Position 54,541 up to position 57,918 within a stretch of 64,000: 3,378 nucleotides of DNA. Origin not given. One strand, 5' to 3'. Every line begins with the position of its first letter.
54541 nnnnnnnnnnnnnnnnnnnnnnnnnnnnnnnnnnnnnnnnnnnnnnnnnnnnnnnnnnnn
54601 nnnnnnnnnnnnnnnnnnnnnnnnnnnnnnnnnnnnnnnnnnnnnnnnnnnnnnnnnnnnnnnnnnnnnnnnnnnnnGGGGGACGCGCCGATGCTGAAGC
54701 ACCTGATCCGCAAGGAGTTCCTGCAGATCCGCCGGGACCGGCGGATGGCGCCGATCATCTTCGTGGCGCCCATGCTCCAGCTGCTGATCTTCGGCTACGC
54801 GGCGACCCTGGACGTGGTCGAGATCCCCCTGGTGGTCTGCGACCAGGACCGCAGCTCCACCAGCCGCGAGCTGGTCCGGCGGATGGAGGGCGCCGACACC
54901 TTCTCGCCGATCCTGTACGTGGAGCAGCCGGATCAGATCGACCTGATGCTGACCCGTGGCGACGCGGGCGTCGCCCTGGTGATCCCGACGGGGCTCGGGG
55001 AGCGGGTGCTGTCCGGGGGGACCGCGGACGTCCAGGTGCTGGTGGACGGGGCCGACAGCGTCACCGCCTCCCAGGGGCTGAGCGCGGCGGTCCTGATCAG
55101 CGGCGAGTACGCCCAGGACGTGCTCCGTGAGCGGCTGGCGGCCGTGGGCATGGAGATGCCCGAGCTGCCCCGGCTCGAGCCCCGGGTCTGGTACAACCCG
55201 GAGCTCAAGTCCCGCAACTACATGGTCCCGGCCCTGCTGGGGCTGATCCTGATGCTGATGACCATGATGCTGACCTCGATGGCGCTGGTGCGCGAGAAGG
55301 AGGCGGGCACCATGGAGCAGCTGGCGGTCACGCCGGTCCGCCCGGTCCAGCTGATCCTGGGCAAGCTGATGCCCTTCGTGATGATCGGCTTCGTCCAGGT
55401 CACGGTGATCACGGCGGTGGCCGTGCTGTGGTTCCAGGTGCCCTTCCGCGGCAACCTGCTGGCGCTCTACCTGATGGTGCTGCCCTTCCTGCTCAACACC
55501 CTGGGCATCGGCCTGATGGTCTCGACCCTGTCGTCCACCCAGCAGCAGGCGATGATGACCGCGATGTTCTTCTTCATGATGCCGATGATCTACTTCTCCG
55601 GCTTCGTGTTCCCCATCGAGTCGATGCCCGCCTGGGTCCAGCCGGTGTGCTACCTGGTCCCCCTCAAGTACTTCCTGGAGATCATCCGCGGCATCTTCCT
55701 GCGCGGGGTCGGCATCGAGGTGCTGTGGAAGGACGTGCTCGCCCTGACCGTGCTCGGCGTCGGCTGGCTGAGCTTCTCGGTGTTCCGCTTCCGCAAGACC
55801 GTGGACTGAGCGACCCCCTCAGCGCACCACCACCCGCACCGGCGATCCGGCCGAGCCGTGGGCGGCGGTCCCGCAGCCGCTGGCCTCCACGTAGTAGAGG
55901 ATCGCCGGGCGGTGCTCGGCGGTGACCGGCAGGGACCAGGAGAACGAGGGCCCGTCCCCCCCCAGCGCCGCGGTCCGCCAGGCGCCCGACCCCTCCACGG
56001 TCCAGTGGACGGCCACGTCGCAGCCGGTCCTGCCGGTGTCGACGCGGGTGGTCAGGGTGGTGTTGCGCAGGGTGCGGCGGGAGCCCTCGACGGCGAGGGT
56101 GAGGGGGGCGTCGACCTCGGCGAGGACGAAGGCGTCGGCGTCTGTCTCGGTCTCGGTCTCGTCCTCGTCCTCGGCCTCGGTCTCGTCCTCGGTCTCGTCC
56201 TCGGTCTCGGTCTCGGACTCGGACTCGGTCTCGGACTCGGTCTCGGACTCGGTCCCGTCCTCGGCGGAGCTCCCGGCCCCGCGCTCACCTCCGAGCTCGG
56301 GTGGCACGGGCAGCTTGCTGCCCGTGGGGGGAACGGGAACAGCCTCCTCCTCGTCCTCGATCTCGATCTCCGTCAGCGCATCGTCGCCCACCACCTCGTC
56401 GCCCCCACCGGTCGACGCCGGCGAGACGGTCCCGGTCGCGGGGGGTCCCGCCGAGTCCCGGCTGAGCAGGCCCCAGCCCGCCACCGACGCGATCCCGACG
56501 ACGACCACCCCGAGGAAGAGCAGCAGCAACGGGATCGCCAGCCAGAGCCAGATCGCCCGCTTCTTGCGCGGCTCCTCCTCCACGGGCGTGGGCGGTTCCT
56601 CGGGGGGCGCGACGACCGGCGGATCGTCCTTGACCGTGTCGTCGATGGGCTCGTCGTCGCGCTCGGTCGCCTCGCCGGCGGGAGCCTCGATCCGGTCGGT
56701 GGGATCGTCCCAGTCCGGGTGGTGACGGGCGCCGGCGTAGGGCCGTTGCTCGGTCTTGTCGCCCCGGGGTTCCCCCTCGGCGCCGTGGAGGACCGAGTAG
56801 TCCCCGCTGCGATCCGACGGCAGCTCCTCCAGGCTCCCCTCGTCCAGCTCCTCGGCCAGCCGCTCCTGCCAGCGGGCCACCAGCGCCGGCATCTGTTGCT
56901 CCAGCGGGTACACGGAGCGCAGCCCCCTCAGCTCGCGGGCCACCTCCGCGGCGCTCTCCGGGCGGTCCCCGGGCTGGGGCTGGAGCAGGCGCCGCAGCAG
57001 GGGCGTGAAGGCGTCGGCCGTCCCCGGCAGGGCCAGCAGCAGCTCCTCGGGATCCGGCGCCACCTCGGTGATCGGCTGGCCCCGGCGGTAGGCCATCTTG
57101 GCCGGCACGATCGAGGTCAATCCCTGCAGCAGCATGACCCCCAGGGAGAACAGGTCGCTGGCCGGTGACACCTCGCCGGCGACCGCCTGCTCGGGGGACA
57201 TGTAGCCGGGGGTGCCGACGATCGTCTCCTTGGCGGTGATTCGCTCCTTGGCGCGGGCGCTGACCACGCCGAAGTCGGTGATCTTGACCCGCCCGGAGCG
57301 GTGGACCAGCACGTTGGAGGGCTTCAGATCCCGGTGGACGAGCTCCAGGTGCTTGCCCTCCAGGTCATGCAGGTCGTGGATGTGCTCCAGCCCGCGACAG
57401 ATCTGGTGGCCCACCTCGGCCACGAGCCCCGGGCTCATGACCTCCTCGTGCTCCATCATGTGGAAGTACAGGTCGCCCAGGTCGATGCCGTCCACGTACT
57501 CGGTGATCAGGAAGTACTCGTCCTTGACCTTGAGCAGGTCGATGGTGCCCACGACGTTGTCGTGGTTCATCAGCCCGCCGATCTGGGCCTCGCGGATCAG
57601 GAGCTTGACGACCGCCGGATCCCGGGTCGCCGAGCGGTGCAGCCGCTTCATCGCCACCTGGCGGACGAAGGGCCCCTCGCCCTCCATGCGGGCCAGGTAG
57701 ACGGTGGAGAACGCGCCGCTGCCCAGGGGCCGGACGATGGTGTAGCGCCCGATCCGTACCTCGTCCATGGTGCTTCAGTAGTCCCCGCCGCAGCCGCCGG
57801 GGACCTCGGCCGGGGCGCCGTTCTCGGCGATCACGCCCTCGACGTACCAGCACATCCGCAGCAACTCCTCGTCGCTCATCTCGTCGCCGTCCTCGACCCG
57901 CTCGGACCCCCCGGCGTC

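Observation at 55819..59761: Three-gene operon: TPR/TM protein, BMP-family (PnrA-like) nucleoside-binding lipoprotein, receptor-type Ser/Thr kinase with a hypervariable (SE/TE)n ectodomain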

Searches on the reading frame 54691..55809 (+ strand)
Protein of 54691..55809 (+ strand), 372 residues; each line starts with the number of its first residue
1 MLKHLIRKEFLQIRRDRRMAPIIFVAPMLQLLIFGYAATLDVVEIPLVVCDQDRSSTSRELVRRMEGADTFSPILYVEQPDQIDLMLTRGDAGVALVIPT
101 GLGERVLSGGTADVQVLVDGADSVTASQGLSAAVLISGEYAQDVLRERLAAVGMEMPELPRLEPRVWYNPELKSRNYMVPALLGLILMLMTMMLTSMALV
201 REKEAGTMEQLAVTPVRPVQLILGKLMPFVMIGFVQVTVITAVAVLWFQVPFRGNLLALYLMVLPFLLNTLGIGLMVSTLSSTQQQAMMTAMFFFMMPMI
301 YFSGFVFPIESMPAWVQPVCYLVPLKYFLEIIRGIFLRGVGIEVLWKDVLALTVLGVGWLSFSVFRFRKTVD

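Call 74: search_protein_families(library=pfam, proteins=[window:54691-55809:+], max_evalue=0.0001)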
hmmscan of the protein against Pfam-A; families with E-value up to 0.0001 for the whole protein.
window:54691-55809:+ (372 aa): 4 families
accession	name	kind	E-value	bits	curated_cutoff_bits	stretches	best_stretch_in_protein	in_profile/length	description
PF12698.13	ABC2_membrane_3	-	1.7e-48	165.9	31.6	1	22-364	6-346/347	ABC-2 family transporter protein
PF01061.29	ABC2_membrane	-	4.9e-32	111.6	26.9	1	179-337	51-211/211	ABC-2 type transporter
PF12679.13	ABC2_membrane_2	-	3.5e-15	56.5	27.2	1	5-309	3-209/283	ABC-2 family transporter protein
PF12730.13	ABC2_membrane_4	-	2.9e-07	31.1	27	1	178-300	51-170/179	ABC-2 family transporter protein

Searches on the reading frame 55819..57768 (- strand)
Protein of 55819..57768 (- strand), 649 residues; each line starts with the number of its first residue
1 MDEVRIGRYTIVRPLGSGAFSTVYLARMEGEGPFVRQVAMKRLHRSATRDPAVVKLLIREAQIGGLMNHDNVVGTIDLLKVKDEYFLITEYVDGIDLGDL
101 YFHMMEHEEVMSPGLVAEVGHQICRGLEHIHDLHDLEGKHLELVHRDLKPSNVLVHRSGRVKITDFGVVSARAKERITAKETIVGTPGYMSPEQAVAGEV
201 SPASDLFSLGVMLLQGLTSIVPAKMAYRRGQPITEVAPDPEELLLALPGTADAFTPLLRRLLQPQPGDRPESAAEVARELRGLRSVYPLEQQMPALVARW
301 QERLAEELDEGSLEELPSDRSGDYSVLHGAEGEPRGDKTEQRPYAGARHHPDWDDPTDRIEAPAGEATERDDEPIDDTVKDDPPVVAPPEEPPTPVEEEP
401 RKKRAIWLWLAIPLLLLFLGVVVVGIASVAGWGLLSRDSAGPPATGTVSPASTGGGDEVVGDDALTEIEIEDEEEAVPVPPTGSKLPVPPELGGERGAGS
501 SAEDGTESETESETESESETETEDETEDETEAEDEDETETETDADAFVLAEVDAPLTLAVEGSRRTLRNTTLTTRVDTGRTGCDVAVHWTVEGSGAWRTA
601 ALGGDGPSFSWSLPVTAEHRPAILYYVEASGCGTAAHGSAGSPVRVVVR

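Call 3: search_protein_families(library=pfam, proteins=[window:55819-57768:-], max_evalue=0.1)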
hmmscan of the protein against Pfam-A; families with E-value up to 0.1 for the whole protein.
window:55819-57768:- (649 aa): 4 families
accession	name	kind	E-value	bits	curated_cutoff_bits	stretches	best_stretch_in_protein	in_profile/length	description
PF00069.31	Pkinase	-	2.4e-41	142.3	31.7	1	9-271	1-253/263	Protein kinase domain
PF07714.23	PK_Tyr_Ser-Thr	-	3.7e-29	102.3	23.1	1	11-218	3-199/258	Protein tyrosine and serine/threonine kinase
PF03109.22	ABC1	-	0.00019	21.1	22.9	1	84-174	142-219/244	ABC1 atypical kinase-like domain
PF01636.29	APH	-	0.023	14.9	23.2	0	139-161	166-188/239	Phosphotransferase enzyme family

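Call 4: search_protein_families(library=ncbifam, proteins=[window:55819-57768:-], max_evalue=0.1)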
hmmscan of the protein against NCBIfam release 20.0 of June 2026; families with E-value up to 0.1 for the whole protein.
window:55819-57768:- (649 aa): 14 families
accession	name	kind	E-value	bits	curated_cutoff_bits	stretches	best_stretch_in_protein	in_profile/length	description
NF033483.0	PknB_PASTA_kin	equivalog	6.7e-54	183.9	450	1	7-412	7-340/563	Stk1 family PASTA domain-containing Ser/Thr kinase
NF047741.1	antiphage_MADS6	equivalog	6.8e-37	127.3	460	2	142-288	319-465/612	methylation-associated defense system protein kinase MAD6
NF038150.1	lanthi_synth_IV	equivalog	3.6e-24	85.1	650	1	7-292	189-460/851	class IV lanthionine synthetase LanL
NF052427.1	StpK7MSMEG_1200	equivalog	7.5e-23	80.8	900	1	1-279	1-264/601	serine/threonine protein kinase StpK7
TIGR03903.1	TOMM_kin_cyc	equivalog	1.3e-21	76.2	705.75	1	37-284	5-248/1267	TOMM system kinase/cyclase fusion protein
NF009651.0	PRK13184.1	equivalog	1.5e-21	76.1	839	1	6-243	1-251/932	serine/threonine-protein kinase PknD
NF053615.1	SerThrKinAfsKStmc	equivalog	4.4e-19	68.6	1300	1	2-272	8-257/809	protein serine/threonine kinase AfsK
NF038151.1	lanthi_synth_III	equivalog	1.2e-12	47.1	575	1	56-222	269-428/833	class III lanthionine synthetase LanKC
NF043056.1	T4SS_LegK1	equivalog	7.6e-09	34.7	550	1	142-213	209-280/516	Dot/Icm T4SS effector kinase LegK1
NF033442.0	BREX_PglW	equivalog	7.6e-08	30.5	990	1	7-192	512-677/1391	BREX system serine/threonine kinase PglW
NF011463.0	PRK14879.1-4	equivalog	4.8e-07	29.4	188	1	11-174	19-165/237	Kae1-associated kinase Bud32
NF058632.1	SerThrKinPrkT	equivalog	0.0002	20.5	280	1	8-169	22-165/322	serine/threonine protein kinase PrkT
TIGR03724.2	arch_bud32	equivalog_domain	0.0057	16.2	125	1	78-179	60-141/193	KEOPS complex kinase/ATPase Bud32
TIGR00927.1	2A1904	subfamily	0.06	11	710.1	0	500-544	768-825/1209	K+-dependent Na+/Ca+ exchanger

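Call 24: find_homologous_proteins(query=window:55819-57768:-, max_evalue=1e-10)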
Query window:55819-57768:- (649 aa): 5187 proteins with E <= 1e-10 among 8000 candidates; the best 120 are listed.
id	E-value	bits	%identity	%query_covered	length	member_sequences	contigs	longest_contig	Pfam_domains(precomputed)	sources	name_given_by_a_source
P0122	6.5e-258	876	65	100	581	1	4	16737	PF07714.24,PF00069.32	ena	-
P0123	2.4e-218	745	57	100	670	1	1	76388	PF07714.24,PF00069.32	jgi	-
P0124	7.2e-213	727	58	100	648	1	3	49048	PF07714.24,PF00069.32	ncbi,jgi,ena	-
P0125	1.0e-210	720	69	15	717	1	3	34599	PF07714.24,PF00069.32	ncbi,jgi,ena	-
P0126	2.4e-128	448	54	51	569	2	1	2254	PF07714.24,PF00069.32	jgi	-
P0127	2.4e-103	365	54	54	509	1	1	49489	PF07714.24,PF00069.32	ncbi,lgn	-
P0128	1.1e-97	347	50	61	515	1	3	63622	PF07714.24,PF00069.32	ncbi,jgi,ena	-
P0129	1.1e-51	195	32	42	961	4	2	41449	PF13428.13,PF17667.8,PF14559.13,PF07714.24,PF00069.32,PF00515.35,PF03109.23,PF13424.13,PF13432.13,PF13181.13,PF07719.24,PF01636.30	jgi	jgi:serine/threonine protein kinase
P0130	8.4e-51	192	38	52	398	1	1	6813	PF07714.24,PF00069.32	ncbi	-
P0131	2.2e-49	187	31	42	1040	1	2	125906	PF14559.13,PF07714.24,PF00069.32,PF03109.23,PF13432.13,PF01636.30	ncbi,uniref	ncbi:protein kinase domain-containing protein [Haliangium sp.]|uniref:protein kinase domain-containi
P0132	9.5e-49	185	32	33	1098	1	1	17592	PF07714.24,PF00069.32,PF03109.23,PF01636.30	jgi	jgi:eukaryotic-like serine/threonine-protein kinase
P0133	2.8e-47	180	32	42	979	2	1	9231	PF14559.13,PF07714.24,PF00069.32,PF03109.23,PF13432.13,PF07719.24,PF01636.30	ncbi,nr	ncbi:MAG TPA: serine/threonine-protein kinase [Polyangia bacterium]|nr:serine/threonine-protein kina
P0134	7.6e-46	175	32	43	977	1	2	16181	PF14559.13,PF07714.24,PF00069.32,PF03109.23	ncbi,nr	ncbi:MAG: hypothetical protein CSA24_02020 [Deltaproteobacteria bacterium]|nr:MAG: hypothetical prot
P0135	2.4e-45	174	30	42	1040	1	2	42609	PF07714.24,PF00069.32,PF00515.35,PF03109.23,PF13432.13,PF13428.13,PF07719.24,PF01636.30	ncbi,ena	-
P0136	4.4e-45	173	30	49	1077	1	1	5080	PF14559.13,PF07714.24,PF14853.13,PF00069.32,PF00515.35,PF03109.23,PF13432.13,PF13428.13,PF13181.13,PF07719.24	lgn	-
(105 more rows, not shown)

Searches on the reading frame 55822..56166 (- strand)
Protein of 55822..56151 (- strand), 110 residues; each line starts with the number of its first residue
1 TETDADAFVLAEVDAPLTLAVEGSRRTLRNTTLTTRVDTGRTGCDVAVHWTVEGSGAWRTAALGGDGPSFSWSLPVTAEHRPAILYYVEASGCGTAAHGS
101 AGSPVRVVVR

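Call 23: find_homologous_proteins(query=window:55822-56151:-, max_evalue=0.001)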
Query window:55822-56151:- (110 aa): 1 proteins with E <= 0.001 among 121 candidates.
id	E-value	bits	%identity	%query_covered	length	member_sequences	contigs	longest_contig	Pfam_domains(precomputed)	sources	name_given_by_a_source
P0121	1.3e-22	98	84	50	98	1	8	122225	-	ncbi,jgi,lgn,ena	jgi:hypothetical protein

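Call 37: predict_structure(alignment_id=A3)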
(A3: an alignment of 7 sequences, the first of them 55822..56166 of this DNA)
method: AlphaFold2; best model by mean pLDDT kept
length: 115 residues; sequences in the alignment: 7
mean_pLDDT: 78.8   pTM: 0.67
mean pLDDT of the five models: 78.8, 78.1, 71.9, 64.0, 51.9
residues with pLDDT >= 90: 29; 70-90: 60; 50-70: 10; < 50: 16
segments of 3 or more residues with pLDDT < 50: 3-6, 8-19
pLDDT, mean of each block of 10 residues (from residue 1): 48 47 70 78 87 93 90 86 88 88 88 86
secondary structure, 60 per line:
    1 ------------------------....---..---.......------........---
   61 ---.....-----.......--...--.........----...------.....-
elements in order: E25-28 E37-43 E50-57 E64-68 E74-80 E88-96 E101-103 E110-114
